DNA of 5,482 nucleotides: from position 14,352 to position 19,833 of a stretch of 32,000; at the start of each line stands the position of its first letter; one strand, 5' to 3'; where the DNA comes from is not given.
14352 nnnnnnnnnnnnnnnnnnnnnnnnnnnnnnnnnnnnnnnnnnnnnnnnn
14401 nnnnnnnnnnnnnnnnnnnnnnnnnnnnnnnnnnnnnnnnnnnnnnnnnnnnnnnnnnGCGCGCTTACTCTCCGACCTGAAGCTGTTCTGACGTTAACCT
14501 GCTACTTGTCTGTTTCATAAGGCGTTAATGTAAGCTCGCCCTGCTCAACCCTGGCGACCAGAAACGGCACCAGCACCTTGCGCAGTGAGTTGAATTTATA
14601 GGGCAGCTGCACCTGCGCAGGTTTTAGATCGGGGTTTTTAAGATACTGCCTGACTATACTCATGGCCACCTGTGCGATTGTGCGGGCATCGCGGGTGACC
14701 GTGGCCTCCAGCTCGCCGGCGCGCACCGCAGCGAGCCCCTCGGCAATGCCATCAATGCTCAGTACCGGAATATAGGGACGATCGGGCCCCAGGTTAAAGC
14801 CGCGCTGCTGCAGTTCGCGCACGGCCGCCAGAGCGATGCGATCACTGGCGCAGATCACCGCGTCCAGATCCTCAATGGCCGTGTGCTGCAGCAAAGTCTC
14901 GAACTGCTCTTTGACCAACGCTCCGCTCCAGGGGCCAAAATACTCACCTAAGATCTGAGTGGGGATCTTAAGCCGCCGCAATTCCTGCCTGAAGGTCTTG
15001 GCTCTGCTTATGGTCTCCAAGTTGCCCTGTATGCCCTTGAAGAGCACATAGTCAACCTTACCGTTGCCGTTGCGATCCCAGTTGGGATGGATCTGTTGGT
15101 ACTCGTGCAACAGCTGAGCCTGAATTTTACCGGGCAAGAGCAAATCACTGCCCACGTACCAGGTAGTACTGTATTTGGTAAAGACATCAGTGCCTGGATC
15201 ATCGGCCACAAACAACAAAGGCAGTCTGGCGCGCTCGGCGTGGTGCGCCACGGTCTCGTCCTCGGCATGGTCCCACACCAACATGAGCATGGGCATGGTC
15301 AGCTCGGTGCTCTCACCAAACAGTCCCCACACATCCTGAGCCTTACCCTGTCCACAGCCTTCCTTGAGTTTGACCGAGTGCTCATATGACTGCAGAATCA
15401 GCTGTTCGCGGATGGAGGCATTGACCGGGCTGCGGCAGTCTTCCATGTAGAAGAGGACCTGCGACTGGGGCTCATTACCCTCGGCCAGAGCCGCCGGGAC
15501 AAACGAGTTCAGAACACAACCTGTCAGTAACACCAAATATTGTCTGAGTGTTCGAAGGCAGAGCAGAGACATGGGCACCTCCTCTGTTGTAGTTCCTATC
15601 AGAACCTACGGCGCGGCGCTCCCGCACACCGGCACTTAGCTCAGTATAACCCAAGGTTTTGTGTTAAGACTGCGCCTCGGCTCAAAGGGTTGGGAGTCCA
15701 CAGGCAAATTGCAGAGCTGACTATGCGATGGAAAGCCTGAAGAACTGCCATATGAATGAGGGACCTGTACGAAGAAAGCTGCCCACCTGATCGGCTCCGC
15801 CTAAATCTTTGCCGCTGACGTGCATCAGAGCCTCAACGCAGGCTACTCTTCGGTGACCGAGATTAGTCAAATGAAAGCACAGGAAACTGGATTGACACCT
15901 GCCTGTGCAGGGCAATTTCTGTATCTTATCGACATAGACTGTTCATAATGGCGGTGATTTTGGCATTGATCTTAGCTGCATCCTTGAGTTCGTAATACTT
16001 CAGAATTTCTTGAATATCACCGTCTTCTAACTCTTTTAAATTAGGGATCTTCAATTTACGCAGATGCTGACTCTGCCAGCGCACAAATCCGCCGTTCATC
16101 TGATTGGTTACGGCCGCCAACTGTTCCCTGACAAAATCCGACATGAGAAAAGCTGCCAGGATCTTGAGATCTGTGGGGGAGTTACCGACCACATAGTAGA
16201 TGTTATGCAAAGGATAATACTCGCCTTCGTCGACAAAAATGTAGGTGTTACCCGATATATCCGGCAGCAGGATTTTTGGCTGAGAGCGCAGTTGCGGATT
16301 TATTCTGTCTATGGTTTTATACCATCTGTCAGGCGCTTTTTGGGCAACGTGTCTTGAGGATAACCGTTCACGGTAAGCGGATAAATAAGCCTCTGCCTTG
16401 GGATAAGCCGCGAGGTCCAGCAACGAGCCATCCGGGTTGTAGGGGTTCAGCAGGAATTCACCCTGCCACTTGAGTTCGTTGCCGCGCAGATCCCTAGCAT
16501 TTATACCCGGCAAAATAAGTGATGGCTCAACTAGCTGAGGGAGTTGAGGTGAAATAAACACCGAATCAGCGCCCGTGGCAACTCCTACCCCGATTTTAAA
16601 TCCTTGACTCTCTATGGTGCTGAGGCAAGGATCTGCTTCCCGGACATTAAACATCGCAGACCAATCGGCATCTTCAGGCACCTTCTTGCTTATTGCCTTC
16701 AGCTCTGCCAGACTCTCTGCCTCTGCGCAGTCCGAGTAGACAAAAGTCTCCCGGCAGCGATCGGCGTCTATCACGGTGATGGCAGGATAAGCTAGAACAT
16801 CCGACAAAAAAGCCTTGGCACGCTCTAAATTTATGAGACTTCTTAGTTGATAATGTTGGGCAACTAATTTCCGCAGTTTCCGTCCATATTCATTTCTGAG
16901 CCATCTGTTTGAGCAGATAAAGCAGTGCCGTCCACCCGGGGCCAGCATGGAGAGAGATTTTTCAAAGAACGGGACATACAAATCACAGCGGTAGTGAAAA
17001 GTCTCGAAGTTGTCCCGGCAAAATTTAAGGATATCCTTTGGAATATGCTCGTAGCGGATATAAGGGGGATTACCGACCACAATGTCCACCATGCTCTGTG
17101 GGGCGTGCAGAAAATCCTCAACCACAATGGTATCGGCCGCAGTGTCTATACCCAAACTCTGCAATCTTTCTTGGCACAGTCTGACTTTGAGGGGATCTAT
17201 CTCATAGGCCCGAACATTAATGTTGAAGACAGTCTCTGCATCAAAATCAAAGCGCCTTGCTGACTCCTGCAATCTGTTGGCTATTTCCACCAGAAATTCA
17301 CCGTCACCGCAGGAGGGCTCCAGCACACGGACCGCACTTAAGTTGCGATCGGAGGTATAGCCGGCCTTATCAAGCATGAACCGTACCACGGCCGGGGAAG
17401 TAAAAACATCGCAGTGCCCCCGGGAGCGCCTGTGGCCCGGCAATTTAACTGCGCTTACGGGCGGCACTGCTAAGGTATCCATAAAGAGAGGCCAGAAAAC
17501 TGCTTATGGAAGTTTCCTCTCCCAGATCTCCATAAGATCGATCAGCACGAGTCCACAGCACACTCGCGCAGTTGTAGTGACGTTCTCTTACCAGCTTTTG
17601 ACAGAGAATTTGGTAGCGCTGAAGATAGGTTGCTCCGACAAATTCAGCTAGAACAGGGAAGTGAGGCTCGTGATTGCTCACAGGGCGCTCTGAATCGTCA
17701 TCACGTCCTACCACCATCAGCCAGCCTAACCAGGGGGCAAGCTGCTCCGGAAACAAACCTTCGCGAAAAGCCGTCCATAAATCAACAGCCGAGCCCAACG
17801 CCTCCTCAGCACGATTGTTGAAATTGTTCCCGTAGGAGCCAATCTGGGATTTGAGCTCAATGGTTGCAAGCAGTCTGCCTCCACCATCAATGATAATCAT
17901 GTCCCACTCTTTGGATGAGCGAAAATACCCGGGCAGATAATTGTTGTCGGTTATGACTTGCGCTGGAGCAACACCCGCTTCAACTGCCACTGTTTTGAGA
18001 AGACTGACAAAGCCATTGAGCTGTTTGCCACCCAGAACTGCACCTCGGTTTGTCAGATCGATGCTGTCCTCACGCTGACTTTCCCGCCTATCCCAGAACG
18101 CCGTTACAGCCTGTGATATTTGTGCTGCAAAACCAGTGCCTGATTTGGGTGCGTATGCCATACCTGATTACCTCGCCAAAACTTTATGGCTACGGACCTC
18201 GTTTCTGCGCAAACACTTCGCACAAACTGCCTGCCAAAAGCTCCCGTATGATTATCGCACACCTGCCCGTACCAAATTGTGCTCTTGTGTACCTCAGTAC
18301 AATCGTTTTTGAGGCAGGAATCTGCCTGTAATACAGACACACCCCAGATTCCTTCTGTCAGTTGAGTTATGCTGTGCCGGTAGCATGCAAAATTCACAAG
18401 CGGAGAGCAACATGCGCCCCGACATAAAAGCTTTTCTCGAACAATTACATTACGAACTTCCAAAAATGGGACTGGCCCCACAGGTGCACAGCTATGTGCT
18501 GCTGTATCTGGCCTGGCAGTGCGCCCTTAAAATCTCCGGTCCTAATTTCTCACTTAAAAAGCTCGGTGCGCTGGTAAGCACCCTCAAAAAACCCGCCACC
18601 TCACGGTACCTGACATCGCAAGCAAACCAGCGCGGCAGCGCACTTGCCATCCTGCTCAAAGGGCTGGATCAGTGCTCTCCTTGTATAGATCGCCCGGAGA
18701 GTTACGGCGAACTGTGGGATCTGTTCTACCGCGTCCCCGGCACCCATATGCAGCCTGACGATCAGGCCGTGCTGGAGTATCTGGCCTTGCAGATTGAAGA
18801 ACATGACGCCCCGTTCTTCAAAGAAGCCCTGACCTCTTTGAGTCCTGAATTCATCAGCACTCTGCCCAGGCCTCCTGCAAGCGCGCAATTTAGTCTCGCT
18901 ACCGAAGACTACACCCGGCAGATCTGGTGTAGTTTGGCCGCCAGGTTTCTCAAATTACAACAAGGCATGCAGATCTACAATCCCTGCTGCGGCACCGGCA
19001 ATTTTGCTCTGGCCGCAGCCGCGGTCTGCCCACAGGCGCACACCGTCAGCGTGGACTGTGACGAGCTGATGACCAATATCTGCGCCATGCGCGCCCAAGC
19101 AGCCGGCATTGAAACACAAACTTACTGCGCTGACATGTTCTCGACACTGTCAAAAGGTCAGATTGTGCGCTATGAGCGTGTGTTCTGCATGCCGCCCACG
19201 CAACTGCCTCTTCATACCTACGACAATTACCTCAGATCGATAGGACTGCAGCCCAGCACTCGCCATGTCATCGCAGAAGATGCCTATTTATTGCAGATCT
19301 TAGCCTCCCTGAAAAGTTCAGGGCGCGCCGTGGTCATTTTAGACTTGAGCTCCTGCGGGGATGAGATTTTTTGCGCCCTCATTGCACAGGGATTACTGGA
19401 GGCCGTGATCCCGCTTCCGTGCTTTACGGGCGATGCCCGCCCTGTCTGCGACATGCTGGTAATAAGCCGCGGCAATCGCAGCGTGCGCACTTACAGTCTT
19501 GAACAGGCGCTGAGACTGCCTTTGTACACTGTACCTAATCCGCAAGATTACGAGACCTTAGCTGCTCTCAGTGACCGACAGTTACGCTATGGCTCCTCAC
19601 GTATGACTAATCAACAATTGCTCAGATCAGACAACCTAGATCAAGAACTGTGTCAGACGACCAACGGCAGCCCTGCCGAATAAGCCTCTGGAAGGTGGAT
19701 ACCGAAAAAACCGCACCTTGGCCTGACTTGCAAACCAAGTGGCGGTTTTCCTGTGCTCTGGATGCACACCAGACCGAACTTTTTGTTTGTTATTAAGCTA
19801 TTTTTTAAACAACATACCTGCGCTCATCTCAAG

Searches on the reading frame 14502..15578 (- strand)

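Call 7: search_protein_families(library=pfam, proteins=[window:14502-15578:-], max_evalue=0.001)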
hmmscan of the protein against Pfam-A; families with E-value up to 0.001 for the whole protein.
window:14502-15578:- (358 aa): 2 families
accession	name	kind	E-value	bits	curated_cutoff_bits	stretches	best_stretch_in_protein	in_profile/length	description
PF13407.12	Peripla_BP_4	-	2.3e-19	70.4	35.1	1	134-315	91-256/258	Periplasmic binding protein domain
PF13377.12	Peripla_BP_3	-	2.4e-07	31.4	26.5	1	185-327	22-159/167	Periplasmic binding protein-like domain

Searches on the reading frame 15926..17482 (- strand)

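Call 7: search_protein_families(library=pfam, proteins=[window:15926-17482:-], max_evalue=0.001)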
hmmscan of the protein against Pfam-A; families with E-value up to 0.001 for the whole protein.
window:15926-17482:- (518 aa): 4 families
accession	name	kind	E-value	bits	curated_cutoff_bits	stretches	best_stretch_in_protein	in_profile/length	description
PF07669.17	Eco57I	-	3.3e-24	86.3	25.3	1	129-225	72-171/171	Eco57I restriction-modification methylase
PF02384.22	N6_Mtase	-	5.8e-11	42.7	20.4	1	25-227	27-220/311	N-6 DNA Methylase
PF01170.24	UPF0020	-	1.4e-06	28.6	22.3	1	36-145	20-135/197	RMKL-like, methyltransferase domain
PF12950.13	TaqI_C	-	1.9e-06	28.6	26.5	1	375-477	24-116/118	TaqI-like C-terminal specificity domain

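Call 81: search_protein_families(library=padloc, proteins=[window:15926-17482:-], max_evalue=0.001)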
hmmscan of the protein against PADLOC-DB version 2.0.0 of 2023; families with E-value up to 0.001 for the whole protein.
window:15926-17482:- (518 aa): 49 families (the best 25 are shown)
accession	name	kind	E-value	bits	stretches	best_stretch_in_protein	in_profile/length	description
PDLC03313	MTase_II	-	1.2e-137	457.9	1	21-510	20-546/563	Type II methyltransferase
PDLC03226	MTase_II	-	1e-39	134.7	2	46-268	40-261/579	Type II methyltransferase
PDLC03335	MTase_II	-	8.2e-37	125.1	1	26-485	82-577/607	Type II methyltransferase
PDLC03601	REase_MTase_IIG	-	2.2e-25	86.7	2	120-263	663-802/1110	Type IIG restriction enzyme-methyltransferase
PDLC03604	REase_MTase_IIG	-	1.1e-23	81.3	2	131-252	534-659/1011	Type IIG restriction enzyme-methyltransferase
PDLC03612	REase_MTase_IIG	-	1.8e-21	74.1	2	132-238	807-912/1247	Type IIG restriction enzyme-methyltransferase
PDLC03267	MTase_II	-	2.3e-21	74.3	1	26-222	16-201/539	Type II methyltransferase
PDLC03248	MTase_II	-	4.7e-20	69.8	1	25-225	11-182/521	Type II methyltransferase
PDLC04134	mad2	-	6.9e-20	69.3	1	25-220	272-426/492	mads_2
PDLC03222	MTase_II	-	5.6e-18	62.8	1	15-487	125-587/602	Type II methyltransferase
PDLC03315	MTase_II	-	8.9e-18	62.3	1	18-250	12-250/502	Type II methyltransferase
PDLC03338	MTase_II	-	2e-17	61.1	1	15-235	122-345/604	Type II methyltransferase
PDLC03293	MTase_II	-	7.2e-16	56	1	13-213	6-185/427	Type II methyltransferase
PDLC03596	REase_MTase_IIG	-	3.9e-14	49.6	1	94-221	674-802/1148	Type IIG restriction enzyme-methyltransferase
PDLC02529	PglX|PglXI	-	5.8e-14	48.8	1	130-218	356-448/1189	PglX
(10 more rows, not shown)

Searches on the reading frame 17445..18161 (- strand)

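Call 7: search_protein_families(library=pfam, proteins=[window:17445-18161:-], max_evalue=0.001)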
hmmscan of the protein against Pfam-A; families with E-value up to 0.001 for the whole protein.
window:17445-18161:- (238 aa): 1 family
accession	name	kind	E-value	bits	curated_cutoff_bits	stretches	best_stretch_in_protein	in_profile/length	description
PF04555.19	XhoI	-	6.5e-65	219.1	25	1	31-210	5-183/191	Restriction endonuclease XhoI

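Call 81: search_protein_families(library=padloc, proteins=[window:17445-18161:-], max_evalue=0.001)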
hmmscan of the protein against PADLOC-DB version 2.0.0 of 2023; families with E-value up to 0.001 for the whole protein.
window:17445-18161:- (238 aa): 2 families
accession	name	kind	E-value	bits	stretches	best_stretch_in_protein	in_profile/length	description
PDLC03540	REase_II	-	3.1e-73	244.5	1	15-236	12-244/247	Type II restriction enzyme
PDLC03400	REase_II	-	9.5e-32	108.8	1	15-169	12-172/222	Type II restriction enzyme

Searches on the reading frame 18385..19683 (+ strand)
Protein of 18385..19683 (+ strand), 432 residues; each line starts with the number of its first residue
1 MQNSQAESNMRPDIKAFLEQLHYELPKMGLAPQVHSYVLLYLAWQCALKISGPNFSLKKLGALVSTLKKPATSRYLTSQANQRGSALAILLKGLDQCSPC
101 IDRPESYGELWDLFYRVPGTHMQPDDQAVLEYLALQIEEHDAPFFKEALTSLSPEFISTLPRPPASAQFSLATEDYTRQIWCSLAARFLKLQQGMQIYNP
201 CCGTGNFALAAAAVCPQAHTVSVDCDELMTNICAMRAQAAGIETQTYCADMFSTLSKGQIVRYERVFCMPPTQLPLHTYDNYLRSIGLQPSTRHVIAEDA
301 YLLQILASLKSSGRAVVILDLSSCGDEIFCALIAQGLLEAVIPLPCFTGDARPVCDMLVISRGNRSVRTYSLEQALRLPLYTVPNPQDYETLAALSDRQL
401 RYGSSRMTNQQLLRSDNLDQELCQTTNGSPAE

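Call 7: search_protein_families(library=pfam, proteins=[window:18385-19683:+], max_evalue=0.001)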
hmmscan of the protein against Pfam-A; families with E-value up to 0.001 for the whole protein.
window:18385-19683:+ (432 aa): 3 families
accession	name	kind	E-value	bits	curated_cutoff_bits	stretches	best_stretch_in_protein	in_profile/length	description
PF02384.22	N6_Mtase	-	5.2e-08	33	20.4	1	174-364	27-234/311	N-6 DNA Methylase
PF13649.12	Methyltransf_25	-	4.5e-06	27.7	27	1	201-255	5-59/97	Methyltransferase domain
PF13847.12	Methyltransf_31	-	0.00072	19.7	27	0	192-251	2-62/145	Methyltransferase domain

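Call 81: search_protein_families(library=padloc, proteins=[window:18385-19683:+], max_evalue=0.001)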
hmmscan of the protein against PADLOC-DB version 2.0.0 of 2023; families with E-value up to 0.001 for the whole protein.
window:18385-19683:+ (432 aa): 5 families
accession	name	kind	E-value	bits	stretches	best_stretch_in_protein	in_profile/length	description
PDLC04134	mad2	-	2.7e-12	44.3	1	176-323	274-400/492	mads_2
PDLC03032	MTase_I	-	0.00015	17.9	1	198-365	189-372/1001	Type I methyltransferase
PDLC03027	MTase_I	-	0.00019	18.1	1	193-367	182-372/810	Type I methyltransferase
PDLC03031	MTase_I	-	0.00028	17.2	1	174-272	186-295/834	Type I methyltransferase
PDLC03222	MTase_II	-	0.00031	17.4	1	195-244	156-205/602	Type II methyltransferase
